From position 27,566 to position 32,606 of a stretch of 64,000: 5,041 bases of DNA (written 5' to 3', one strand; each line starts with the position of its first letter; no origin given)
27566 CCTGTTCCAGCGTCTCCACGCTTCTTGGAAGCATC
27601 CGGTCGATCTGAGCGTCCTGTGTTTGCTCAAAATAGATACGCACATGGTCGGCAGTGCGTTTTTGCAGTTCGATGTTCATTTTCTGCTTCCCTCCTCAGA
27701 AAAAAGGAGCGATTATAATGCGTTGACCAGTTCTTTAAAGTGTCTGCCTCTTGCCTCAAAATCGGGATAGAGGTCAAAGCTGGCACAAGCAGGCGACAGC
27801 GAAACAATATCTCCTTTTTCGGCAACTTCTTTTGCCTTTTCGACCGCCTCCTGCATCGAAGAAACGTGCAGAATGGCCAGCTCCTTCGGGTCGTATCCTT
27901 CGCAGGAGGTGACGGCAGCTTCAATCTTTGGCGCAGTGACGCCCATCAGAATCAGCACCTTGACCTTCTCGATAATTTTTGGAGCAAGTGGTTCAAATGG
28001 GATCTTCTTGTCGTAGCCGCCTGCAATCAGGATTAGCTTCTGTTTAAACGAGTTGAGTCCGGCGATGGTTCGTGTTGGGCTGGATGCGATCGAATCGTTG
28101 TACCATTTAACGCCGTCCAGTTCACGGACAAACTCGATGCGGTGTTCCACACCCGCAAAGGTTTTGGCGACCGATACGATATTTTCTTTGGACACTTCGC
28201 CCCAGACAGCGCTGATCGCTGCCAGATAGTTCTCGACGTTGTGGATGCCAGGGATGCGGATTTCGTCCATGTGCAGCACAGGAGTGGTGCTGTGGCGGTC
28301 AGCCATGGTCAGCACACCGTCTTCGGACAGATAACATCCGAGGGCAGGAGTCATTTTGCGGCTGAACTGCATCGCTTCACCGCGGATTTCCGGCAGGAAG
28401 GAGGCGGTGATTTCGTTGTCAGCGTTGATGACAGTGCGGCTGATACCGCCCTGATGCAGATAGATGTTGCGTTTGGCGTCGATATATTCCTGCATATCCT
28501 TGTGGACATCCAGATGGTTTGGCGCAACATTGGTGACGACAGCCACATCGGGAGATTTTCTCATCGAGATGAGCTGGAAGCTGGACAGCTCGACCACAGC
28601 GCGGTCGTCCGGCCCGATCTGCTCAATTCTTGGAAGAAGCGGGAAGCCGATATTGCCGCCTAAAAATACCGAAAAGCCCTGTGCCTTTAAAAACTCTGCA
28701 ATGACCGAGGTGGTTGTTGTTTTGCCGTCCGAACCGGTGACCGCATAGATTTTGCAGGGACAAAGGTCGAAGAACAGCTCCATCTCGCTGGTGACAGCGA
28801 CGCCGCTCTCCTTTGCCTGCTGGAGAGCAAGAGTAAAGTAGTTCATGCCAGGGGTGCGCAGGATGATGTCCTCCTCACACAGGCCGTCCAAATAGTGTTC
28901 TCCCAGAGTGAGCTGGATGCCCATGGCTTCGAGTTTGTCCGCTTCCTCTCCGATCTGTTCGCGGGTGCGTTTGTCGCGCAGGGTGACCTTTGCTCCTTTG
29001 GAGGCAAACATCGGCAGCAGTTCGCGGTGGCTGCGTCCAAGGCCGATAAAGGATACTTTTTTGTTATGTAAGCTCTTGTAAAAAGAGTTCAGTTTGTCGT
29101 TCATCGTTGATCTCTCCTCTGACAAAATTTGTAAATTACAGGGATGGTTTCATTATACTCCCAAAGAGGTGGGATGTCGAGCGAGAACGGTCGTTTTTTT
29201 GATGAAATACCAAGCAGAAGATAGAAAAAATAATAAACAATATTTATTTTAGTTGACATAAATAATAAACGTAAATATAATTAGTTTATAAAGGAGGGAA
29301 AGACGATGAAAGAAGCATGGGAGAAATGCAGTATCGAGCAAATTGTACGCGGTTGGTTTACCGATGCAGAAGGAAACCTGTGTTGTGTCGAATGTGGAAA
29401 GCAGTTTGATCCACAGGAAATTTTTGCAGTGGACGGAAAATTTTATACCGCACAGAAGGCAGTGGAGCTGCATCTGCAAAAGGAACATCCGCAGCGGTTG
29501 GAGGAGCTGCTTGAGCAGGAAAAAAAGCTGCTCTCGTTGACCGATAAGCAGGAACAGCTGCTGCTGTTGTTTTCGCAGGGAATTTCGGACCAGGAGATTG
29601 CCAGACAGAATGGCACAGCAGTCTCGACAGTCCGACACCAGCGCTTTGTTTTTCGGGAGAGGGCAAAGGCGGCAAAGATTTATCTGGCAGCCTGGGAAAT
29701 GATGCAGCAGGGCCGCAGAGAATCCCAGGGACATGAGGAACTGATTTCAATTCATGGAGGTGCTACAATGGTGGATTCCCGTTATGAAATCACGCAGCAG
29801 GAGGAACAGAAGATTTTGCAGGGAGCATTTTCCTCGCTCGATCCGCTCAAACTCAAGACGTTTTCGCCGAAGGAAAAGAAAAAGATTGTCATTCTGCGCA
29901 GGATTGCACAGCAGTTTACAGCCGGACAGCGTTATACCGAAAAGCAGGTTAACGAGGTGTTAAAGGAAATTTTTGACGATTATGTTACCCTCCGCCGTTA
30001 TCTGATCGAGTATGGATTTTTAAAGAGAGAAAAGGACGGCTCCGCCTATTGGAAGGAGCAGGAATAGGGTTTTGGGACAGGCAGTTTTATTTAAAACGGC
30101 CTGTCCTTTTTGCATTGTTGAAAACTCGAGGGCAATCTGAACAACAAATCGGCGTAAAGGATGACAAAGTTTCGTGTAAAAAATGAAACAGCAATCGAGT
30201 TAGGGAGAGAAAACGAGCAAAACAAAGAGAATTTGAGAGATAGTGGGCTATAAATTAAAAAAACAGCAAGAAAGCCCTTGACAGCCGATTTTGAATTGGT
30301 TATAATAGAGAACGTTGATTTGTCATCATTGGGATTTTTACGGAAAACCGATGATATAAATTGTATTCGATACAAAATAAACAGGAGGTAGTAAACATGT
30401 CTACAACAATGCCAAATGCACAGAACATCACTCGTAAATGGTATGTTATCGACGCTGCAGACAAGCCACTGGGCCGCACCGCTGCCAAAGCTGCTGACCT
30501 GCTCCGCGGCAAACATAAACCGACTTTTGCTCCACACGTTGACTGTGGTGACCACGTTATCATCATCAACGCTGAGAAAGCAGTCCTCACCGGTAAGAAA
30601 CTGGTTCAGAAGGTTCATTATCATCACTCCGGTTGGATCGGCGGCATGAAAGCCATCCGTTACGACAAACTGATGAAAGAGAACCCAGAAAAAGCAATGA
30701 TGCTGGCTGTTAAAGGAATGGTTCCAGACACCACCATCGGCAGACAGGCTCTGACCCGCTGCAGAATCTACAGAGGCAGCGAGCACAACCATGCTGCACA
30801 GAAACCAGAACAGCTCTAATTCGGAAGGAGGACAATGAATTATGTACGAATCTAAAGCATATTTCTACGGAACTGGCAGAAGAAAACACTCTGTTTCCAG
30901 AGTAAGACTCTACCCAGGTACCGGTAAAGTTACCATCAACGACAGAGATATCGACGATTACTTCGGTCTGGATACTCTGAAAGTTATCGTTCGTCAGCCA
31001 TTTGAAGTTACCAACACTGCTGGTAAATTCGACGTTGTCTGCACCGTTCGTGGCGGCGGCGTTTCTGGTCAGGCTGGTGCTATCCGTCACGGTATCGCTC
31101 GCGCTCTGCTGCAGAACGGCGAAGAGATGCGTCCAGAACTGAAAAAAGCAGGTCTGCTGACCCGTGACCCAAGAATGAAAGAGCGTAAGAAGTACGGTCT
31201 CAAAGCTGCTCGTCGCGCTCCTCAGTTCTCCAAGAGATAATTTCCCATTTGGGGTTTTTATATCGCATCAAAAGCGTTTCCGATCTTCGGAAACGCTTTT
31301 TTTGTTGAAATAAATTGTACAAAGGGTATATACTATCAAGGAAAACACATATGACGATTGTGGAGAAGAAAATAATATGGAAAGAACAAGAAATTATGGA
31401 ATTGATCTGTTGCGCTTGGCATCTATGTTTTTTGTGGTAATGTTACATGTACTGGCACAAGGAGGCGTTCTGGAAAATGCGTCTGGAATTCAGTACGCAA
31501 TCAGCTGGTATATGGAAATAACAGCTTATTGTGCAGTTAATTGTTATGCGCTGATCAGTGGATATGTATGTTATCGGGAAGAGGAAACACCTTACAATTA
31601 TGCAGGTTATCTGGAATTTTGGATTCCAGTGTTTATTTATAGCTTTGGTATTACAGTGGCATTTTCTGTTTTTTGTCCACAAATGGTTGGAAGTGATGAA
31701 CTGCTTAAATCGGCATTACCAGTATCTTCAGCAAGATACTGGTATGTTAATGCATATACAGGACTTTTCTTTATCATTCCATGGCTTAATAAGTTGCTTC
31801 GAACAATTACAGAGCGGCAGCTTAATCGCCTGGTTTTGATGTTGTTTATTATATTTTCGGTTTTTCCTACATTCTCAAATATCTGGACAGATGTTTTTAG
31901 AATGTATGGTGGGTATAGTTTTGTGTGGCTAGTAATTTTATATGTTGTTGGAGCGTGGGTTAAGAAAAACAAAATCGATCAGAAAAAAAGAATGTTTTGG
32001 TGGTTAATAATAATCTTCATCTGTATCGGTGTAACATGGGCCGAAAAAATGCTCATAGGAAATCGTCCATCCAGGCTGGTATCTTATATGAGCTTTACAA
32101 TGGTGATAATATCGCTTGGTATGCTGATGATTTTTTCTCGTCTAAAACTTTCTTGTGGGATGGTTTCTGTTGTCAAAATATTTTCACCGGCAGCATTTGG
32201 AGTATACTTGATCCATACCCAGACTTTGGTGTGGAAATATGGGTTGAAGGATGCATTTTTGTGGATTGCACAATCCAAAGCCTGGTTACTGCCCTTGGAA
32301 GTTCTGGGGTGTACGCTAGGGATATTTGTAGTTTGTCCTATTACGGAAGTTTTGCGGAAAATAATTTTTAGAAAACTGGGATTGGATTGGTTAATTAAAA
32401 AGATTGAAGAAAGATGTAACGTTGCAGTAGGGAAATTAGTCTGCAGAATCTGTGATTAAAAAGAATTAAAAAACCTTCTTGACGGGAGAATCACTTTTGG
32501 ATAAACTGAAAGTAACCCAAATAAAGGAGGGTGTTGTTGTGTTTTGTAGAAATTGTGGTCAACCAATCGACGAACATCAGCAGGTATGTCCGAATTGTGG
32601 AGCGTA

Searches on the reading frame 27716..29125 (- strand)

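Call 52: search_protein_families(library=ncbifam, proteins=[window:27716-29125:-], max_evalue=1e-8)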
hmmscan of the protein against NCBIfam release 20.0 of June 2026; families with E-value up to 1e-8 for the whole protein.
window:27716-29125:- (470 aa): 15 families
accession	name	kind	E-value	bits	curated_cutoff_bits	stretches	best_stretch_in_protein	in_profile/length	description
TIGR01087.1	murD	equivalog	8.1e-107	358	211.95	1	23-468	1-440/441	UDP-N-acetylmuramoyl-L-alanine--D-glutamate ligase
TIGR01082.1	murC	equivalog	6.3e-29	101.3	335.1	1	60-363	35-340/449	UDP-N-acetylmuramate--L-alanine ligase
NF001126.0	PRK00139.1-4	equivalog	5.5e-24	84.6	373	1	175-441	174-452/486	UDP-N-acetylmuramoyl-L-alanyl-D-glutamate--2,6-diaminopimelate ligase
TIGR01085.1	murE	subfamily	4.5e-23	81.9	257.3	1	176-335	159-328/472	UDP-N-acetylmuramyl-tripeptide synthetase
NF053645.1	pMurC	equivalog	1.6e-22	79.9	560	1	40-254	18-243/492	pseudomurein biosynthesis peptide ligase pMurC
NF053646.1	pMurD1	equivalog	8.3e-21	74.2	610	1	24-441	3-436/465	pseudomurein biosynthesis peptide ligase pMurD1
NF001124.0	PRK00139.1-2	equivalog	1.6e-19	70.1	476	1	176-344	180-356/500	UDP-N-acetylmuramoyl-L-alanyl-D-glutamate--2,6-diaminopimelate ligase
TIGR01143.1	murF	subfamily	7.5e-18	64.7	288.6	1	122-360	72-318/418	UDP-N-acetylmuramoyl-tripeptide--D-alanyl-D-alanine ligase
NF053647.1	pMurD2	equivalog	1.5e-17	63.6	550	1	23-244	2-222/405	pseudomurein biosynthesis peptide ligase pMurD2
NF001123.0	PRK00139.1-1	equivalog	2.3e-17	62.9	586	1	176-339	178-350/493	UDP-N-acetylmuramoyl-L-alanyl-D-glutamate--2,6-diaminopimelate ligase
NF008896.0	PRK11929.1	equivalog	1.3e-16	59.7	1023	1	175-335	182-351/965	bifunctional UDP-N-acetylmuramoyl-L-alanyl-D-glutamate--2,6-diaminopimelate ligase MurE/UDP-N-acetylmuramoyl-tripeptide--D-alanyl-D-alanine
TIGR02068.2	cya_phycin_syn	equivalog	2.7e-12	45.6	850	0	192-324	565-713/862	cyanophycin synthetase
NF010628.0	PRK14022.1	equivalog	2.1e-10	40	536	0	177-441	183-450/483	UDP-N-acetylmuramoyl-L-alanyl-D-glutamate--L-lysine ligase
NF010623.0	PRK14016.1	subfamily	3.9e-10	38.5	877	0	193-324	567-715/871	cyanophycin synthetase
NF053648.1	pMurE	equivalog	4.2e-10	38.9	600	0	191-334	189-325/464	pseudomurein biosynthesis peptide ligase pMurE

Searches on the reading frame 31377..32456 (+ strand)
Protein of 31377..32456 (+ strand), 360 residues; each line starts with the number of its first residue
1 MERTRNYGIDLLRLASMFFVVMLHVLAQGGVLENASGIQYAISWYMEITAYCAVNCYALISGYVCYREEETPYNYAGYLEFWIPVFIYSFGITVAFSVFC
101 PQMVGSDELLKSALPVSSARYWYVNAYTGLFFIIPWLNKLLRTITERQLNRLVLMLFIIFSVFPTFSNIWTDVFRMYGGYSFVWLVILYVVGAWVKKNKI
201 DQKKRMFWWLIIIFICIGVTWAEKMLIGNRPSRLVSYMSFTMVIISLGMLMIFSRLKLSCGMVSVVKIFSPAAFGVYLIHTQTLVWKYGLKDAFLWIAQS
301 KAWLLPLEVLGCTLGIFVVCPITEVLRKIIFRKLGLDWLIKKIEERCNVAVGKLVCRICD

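Call 52: search_protein_families(library=ncbifam, proteins=[window:31377-32456:+], max_evalue=1e-8)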
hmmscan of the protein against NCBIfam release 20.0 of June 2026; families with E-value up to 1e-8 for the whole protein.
window:31377-32456:+ (360 aa): 0 families

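Call 79: search_protein_families(library=pfam, proteins=[window:31377-32456:+], max_evalue=0.0001)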
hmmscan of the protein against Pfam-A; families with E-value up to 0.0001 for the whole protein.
window:31377-32456:+ (360 aa): 1 family
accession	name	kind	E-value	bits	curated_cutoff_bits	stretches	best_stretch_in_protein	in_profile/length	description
PF01757.29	Acyl_transf_3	-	1.2e-22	80.9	31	1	6-322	1-323/326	Acyltransferase domain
